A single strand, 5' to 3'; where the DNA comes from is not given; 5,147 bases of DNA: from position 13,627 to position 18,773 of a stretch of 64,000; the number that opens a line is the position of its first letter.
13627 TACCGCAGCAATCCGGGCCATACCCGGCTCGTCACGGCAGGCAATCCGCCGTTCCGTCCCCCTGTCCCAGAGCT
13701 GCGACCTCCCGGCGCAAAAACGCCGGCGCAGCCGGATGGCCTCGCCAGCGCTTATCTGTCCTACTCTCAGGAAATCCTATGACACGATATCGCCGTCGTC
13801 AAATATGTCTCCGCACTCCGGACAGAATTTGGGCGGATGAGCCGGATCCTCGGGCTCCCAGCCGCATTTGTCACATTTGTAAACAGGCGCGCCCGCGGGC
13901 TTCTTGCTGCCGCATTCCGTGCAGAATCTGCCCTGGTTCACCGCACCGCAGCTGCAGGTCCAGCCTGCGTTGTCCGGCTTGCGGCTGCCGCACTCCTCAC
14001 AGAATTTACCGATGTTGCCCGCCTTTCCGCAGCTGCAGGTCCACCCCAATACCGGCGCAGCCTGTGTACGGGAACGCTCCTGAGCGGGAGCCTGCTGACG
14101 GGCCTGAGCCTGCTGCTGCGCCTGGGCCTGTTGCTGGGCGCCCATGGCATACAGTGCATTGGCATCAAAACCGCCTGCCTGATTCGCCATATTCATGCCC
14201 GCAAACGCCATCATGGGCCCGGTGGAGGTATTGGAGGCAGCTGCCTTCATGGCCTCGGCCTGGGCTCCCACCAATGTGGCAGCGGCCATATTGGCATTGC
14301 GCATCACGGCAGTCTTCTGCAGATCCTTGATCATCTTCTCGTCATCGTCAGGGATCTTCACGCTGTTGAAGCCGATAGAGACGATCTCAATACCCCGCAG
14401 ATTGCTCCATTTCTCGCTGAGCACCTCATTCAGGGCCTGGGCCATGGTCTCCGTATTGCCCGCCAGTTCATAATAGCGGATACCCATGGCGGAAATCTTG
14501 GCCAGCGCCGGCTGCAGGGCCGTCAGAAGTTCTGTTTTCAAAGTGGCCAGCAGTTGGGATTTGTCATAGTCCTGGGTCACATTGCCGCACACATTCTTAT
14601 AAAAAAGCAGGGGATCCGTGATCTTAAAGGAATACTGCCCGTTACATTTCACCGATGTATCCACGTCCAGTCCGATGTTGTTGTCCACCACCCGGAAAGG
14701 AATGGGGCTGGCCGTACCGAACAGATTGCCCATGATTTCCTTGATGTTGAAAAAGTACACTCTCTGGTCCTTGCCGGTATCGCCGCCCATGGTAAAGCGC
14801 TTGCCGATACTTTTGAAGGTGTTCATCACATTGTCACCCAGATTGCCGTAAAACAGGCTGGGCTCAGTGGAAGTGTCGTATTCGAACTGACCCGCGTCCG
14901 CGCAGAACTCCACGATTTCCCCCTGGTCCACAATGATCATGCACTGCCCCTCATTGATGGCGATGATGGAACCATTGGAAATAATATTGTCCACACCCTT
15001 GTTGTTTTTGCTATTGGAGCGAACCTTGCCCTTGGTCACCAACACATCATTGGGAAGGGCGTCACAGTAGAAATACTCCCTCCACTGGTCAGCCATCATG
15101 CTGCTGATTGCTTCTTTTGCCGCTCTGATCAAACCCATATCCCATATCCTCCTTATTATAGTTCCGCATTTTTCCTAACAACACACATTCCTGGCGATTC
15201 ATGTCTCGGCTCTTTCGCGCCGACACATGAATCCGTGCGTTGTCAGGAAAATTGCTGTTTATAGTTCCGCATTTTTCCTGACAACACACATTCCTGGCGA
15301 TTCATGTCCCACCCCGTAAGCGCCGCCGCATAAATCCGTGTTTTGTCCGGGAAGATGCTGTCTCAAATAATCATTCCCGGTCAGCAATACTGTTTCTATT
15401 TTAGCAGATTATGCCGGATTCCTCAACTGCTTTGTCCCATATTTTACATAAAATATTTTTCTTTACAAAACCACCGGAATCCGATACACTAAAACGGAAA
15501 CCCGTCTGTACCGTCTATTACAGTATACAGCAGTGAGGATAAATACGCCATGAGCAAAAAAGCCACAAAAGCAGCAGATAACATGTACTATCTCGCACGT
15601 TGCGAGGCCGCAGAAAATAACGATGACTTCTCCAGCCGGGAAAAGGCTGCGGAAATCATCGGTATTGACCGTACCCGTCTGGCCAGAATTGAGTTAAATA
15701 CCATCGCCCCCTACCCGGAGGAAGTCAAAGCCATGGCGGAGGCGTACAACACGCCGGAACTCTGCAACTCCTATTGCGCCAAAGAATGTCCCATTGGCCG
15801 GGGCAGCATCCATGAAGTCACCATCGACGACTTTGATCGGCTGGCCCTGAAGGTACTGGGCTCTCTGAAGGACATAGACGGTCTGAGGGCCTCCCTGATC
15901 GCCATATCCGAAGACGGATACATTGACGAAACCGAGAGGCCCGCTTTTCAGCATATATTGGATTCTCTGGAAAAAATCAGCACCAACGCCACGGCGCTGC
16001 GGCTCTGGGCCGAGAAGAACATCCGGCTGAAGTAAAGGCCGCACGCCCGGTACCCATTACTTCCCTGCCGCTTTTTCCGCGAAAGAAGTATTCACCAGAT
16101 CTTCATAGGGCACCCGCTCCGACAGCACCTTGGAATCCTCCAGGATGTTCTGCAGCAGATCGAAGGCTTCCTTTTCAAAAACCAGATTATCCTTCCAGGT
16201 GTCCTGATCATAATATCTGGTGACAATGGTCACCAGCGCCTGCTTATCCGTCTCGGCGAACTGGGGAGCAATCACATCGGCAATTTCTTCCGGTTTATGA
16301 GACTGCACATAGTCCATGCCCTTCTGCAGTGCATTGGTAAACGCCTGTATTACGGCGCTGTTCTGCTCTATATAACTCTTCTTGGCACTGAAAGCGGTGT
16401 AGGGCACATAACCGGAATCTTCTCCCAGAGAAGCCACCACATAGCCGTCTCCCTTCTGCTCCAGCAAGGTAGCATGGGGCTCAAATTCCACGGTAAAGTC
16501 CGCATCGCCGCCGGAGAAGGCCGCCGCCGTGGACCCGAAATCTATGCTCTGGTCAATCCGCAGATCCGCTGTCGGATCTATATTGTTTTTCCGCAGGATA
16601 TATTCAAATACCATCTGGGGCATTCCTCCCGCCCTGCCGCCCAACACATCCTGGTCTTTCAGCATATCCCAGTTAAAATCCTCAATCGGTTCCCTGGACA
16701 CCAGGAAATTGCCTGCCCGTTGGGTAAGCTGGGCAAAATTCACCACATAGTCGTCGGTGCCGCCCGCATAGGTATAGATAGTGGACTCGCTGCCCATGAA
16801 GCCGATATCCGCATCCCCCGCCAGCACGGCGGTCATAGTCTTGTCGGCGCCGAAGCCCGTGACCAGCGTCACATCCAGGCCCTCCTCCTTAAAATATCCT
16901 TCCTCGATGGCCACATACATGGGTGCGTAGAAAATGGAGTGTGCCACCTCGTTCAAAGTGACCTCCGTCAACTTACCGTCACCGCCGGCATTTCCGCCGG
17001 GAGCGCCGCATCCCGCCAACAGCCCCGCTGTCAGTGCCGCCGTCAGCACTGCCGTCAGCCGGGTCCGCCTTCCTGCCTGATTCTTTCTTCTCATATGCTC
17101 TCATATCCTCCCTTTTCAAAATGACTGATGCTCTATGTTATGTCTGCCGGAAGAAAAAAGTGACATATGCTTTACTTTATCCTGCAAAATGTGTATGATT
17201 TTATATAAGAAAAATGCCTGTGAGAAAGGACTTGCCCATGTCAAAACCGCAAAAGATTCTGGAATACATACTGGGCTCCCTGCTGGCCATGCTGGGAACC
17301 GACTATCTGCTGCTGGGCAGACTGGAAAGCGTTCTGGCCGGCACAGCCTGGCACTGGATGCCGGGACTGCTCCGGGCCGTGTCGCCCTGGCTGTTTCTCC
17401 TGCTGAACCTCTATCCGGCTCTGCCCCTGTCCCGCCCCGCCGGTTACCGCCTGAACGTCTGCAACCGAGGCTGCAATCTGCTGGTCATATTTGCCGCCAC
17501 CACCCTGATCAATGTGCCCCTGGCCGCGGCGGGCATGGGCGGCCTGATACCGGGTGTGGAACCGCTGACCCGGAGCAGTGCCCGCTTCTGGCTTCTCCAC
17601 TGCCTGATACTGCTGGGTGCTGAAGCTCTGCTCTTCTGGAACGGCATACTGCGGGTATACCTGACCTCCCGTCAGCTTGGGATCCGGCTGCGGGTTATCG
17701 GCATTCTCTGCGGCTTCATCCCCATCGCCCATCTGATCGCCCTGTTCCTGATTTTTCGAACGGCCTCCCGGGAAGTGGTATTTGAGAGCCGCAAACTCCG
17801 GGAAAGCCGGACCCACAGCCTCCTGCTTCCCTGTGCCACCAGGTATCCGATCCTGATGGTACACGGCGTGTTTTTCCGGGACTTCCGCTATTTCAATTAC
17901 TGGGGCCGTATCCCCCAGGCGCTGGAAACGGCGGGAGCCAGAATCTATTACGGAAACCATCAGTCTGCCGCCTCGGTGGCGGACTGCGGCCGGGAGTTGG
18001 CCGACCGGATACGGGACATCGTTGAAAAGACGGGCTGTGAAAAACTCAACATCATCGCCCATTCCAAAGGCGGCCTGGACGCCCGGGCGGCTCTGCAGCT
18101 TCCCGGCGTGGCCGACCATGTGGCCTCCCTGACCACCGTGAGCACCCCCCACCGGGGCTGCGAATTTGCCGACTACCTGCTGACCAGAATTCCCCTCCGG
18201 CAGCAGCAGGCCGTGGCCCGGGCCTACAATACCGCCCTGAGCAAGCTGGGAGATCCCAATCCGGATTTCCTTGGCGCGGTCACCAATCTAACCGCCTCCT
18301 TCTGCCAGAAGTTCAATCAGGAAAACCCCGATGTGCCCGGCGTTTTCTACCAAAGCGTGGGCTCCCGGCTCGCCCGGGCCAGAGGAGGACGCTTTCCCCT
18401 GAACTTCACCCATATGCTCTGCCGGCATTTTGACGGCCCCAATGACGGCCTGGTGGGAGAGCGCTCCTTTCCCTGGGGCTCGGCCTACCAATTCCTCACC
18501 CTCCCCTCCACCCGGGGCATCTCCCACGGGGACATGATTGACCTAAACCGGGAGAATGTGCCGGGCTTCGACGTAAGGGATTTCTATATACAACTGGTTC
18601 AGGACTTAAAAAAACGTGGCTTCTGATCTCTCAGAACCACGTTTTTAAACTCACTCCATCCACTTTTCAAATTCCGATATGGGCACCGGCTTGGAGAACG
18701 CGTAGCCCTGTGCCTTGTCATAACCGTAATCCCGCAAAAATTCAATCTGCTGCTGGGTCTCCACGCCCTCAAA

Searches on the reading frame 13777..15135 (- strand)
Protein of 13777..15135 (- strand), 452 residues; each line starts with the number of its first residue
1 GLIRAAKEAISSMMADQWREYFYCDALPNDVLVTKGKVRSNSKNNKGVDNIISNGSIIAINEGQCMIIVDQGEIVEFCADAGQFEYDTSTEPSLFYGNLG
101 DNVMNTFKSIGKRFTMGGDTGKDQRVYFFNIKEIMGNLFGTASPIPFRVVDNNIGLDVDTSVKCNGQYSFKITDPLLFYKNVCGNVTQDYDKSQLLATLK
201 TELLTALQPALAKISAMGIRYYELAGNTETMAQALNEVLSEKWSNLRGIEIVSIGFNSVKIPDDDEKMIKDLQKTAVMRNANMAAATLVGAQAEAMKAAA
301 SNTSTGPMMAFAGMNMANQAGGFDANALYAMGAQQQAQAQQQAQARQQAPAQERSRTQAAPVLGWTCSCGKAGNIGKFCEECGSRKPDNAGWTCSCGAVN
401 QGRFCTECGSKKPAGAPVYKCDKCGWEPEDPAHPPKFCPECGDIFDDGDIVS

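Call 67: search_protein_families(library=pfam, proteins=[window:13777-15135:-], max_evalue=0.00001)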
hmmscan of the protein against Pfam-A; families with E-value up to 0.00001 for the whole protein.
window:13777-15135:- (452 aa): 1 family
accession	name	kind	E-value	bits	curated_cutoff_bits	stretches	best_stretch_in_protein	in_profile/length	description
PF13421.11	Band_7_1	-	2.1e-16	60.6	24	1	48-271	7-205/211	SPFH domain-Band 7 family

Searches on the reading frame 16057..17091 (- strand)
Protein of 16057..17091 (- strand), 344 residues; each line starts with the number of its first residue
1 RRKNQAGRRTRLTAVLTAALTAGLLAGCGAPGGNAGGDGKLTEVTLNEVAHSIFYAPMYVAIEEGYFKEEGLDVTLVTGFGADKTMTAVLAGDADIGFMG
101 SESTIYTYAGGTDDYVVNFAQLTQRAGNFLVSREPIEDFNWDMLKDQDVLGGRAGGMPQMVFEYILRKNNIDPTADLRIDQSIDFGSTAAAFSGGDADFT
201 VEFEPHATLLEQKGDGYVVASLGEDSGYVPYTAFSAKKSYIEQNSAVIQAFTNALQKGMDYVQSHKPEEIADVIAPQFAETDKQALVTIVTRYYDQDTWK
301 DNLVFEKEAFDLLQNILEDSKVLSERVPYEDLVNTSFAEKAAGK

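Call 67: search_protein_families(library=pfam, proteins=[window:16057-17091:-], max_evalue=0.00001)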
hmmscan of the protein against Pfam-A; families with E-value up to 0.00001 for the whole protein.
window:16057-17091:- (344 aa): 2 families
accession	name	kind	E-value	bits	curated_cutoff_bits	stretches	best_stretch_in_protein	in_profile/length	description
PF09084.16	NMT1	-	1.3e-20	74.7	20.5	1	56-265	5-212/216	NMT1/THI5 like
PF13379.11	NMT1_2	-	1.7e-18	67.8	24.7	1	55-273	18-247/252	NMT1-like family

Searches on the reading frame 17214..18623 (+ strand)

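Call 67: search_protein_families(library=pfam, proteins=[window:17214-18623:+], max_evalue=0.00001)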
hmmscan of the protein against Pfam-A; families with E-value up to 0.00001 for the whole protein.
window:17214-18623:+ (470 aa): 1 family
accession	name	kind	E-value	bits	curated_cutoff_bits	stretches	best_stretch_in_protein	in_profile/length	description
PF00561.26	Abhydrolase_1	-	1.1e-06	28.9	25.8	1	212-339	2-133/245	alpha/beta hydrolase fold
